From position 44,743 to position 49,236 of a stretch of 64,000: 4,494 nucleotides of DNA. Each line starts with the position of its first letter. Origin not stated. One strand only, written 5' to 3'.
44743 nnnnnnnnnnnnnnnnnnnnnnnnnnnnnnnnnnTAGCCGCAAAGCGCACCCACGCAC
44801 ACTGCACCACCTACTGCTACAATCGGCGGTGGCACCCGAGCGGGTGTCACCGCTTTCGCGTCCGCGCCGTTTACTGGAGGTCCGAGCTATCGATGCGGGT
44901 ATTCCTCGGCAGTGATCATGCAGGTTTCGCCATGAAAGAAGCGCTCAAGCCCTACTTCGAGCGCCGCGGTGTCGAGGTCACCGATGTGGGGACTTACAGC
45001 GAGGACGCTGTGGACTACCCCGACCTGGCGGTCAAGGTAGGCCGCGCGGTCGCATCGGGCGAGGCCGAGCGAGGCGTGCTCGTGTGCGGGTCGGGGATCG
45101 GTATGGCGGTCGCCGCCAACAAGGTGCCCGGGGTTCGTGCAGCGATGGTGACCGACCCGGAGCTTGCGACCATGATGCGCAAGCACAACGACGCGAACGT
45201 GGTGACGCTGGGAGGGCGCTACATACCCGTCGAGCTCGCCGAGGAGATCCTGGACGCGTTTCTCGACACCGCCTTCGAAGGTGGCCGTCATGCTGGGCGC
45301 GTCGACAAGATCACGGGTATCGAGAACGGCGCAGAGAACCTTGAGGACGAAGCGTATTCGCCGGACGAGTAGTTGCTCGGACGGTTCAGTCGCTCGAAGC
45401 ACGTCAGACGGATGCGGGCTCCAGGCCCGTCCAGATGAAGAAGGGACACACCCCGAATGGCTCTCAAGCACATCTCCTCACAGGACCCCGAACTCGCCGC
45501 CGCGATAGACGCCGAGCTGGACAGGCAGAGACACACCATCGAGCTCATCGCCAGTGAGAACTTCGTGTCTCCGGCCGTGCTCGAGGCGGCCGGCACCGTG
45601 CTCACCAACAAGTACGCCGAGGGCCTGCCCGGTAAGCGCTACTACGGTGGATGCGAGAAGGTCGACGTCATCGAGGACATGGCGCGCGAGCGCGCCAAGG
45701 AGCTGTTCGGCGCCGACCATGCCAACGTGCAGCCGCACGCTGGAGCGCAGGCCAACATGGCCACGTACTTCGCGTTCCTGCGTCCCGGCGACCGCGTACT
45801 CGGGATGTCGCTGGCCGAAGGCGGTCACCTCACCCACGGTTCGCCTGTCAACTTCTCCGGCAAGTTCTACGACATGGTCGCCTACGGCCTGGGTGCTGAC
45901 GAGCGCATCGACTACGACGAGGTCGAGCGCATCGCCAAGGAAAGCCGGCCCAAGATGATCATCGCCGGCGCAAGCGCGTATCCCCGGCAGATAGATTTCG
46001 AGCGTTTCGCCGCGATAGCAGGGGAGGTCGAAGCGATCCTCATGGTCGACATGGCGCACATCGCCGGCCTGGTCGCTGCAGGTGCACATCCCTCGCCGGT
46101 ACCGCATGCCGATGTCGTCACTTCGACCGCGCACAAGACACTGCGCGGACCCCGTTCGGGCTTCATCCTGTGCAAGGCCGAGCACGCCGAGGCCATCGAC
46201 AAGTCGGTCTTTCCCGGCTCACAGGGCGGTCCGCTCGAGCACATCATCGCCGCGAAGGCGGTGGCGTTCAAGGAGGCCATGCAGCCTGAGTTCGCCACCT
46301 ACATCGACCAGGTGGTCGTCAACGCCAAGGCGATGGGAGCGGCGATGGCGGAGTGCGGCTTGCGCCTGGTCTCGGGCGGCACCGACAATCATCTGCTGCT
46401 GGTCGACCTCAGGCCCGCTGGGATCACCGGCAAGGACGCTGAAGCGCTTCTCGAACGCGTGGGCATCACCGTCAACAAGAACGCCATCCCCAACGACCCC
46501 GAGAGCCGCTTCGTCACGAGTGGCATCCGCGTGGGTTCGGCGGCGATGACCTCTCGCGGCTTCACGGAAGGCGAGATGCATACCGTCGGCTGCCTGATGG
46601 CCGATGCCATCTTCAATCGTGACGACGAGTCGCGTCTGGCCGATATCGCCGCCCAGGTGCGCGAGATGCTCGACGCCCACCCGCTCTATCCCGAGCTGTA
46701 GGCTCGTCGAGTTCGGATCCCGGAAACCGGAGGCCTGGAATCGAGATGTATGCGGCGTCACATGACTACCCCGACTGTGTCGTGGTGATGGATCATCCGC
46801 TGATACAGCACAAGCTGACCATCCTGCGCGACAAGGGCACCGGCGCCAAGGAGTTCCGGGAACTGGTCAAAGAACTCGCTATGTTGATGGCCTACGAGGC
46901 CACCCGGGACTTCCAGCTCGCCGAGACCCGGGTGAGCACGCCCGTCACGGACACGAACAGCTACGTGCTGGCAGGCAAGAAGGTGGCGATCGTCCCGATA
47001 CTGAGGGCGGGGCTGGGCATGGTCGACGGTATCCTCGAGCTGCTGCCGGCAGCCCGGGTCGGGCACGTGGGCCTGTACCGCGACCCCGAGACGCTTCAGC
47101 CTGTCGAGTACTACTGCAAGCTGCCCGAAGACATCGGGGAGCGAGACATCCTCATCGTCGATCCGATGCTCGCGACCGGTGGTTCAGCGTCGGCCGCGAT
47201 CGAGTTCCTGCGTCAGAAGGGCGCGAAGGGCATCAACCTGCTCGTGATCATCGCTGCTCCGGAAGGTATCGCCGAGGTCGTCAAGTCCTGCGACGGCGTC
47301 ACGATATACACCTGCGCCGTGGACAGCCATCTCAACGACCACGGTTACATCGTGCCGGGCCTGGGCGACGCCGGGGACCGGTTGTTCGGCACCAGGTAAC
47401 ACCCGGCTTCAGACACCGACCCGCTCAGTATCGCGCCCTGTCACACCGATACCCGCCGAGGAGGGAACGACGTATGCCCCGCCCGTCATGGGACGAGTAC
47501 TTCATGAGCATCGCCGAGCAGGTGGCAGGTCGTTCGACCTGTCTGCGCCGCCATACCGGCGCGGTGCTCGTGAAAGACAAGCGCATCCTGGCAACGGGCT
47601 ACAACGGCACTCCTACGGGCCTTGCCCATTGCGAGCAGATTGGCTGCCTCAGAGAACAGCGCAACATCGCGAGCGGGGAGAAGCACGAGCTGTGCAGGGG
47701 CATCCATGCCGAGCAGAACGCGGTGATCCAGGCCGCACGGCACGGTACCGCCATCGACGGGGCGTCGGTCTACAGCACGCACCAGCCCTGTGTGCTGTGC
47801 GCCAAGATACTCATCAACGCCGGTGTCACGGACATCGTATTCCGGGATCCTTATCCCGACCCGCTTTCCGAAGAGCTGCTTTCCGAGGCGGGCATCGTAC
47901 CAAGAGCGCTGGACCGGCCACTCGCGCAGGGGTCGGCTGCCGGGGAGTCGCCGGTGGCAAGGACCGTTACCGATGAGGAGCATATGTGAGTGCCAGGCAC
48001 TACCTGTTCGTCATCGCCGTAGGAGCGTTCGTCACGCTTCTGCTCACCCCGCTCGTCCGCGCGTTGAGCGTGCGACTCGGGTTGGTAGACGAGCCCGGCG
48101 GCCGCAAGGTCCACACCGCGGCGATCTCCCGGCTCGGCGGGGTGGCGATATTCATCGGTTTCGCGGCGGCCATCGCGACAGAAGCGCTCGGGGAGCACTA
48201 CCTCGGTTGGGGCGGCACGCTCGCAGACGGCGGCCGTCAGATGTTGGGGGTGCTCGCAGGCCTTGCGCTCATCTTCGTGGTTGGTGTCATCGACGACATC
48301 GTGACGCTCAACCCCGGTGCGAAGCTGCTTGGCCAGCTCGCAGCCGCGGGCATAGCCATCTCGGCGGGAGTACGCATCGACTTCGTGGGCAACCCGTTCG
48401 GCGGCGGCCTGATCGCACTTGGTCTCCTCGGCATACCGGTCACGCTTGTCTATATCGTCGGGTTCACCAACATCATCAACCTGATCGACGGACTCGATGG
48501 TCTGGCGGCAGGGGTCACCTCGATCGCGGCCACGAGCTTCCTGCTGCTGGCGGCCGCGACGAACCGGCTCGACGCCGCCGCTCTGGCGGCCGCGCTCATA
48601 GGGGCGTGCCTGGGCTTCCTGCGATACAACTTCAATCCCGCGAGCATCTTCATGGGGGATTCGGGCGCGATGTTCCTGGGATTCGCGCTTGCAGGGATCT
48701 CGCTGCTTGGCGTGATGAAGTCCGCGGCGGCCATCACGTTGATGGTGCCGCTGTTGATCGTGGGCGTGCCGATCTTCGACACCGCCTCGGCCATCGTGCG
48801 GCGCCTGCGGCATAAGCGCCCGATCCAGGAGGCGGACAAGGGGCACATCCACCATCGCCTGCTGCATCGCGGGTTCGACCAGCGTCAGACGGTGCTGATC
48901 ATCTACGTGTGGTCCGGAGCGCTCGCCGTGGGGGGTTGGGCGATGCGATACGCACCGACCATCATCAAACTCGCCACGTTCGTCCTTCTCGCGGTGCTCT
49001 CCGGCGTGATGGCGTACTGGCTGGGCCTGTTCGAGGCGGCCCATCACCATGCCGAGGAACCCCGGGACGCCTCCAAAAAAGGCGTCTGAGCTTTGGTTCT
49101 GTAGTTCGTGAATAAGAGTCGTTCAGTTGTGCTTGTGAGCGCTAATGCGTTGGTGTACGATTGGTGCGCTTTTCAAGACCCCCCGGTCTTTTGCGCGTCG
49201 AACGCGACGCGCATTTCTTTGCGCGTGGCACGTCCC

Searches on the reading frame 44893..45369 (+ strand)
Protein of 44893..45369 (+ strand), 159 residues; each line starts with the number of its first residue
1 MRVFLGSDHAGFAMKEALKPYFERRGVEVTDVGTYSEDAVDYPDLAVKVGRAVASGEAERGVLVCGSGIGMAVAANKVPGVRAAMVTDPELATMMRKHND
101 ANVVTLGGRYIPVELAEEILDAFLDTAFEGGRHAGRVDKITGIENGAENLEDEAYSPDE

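Call 68: search_protein_families(library=pfam, proteins=[window:44893-45369:+], max_evalue=0.00001)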
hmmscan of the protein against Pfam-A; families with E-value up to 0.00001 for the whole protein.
window:44893-45369:+ (159 aa): 1 family
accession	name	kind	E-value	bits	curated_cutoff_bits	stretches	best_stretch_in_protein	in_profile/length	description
PF02502.23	LacAB_rpiB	-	4.6e-58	195.5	24.7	1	3-140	1-138/138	Ribose/Galactose Isomerase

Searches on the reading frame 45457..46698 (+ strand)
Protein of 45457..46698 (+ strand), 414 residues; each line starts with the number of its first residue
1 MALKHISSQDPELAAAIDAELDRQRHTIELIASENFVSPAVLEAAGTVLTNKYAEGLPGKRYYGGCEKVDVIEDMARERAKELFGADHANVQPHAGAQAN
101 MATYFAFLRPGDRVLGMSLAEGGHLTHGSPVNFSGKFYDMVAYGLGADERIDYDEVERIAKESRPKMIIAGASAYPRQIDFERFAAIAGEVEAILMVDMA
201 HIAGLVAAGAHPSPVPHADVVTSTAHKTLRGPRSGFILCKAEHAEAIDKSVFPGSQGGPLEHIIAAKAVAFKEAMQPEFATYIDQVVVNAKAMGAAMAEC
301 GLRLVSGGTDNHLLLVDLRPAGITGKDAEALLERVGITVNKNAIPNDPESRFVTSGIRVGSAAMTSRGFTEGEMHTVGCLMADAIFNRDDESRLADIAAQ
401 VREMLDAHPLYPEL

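Call 68: search_protein_families(library=pfam, proteins=[window:45457-46698:+], max_evalue=0.00001)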
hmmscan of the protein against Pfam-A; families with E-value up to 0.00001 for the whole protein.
window:45457-46698:+ (414 aa): 2 families
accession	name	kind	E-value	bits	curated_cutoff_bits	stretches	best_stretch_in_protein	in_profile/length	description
PF00464.25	SHMT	-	6.8e-163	542.3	27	1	7-378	2-396/399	Serine hydroxymethyltransferase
PF00155.27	Aminotran_1_2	-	1.6e-06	28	19.7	1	76-366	47-351/361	Aminotransferase class I and II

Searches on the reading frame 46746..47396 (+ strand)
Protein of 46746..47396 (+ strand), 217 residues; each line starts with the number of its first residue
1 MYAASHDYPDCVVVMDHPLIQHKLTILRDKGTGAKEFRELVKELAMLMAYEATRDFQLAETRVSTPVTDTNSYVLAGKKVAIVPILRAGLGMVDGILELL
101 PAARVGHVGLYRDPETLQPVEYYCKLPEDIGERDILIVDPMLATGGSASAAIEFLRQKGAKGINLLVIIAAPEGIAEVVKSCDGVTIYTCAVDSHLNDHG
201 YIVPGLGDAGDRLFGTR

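Call 68: search_protein_families(library=pfam, proteins=[window:46746-47396:+], max_evalue=0.00001)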
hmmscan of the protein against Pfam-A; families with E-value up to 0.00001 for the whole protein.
window:46746-47396:+ (217 aa): 2 families
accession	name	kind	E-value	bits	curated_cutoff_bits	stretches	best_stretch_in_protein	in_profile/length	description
PF14681.12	UPRTase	-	2.7e-78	262.6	27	1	14-216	1-206/206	Uracil phosphoribosyltransferase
PF00156.33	Pribosyltran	-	1.8e-11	44.1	26.3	1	73-185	25-140/158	Phosphoribosyl transferase domain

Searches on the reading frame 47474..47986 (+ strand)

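Call 68: search_protein_families(library=pfam, proteins=[window:47474-47986:+], max_evalue=0.00001)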
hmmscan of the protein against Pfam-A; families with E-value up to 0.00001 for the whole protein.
window:47474-47986:+ (171 aa): 3 families
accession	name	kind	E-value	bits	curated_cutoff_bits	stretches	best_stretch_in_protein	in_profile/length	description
PF00383.29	dCMP_cyt_deam_1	-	2.9e-24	85.3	25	1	5-123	2-100/102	Cytidine and deoxycytidylate deaminase zinc-binding region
PF14437.12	MafB19-deam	-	1.7e-17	64.1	27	1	5-124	2-100/142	MafB19-like deaminase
PF14439.12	Bd3614-deam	-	9.1e-06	26.1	38.5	0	77-133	35-98/113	Bd3614-like deaminase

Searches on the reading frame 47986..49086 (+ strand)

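Call 68: search_protein_families(library=pfam, proteins=[window:47986-49086:+], max_evalue=0.00001)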
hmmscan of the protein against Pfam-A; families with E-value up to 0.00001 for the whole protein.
window:47986-49086:+ (367 aa): 1 family
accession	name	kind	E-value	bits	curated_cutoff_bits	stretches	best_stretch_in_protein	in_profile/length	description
PF00953.26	Glycos_transf_4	-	7.5e-40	137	27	1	87-241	2-158/160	Glycosyl transferase family 4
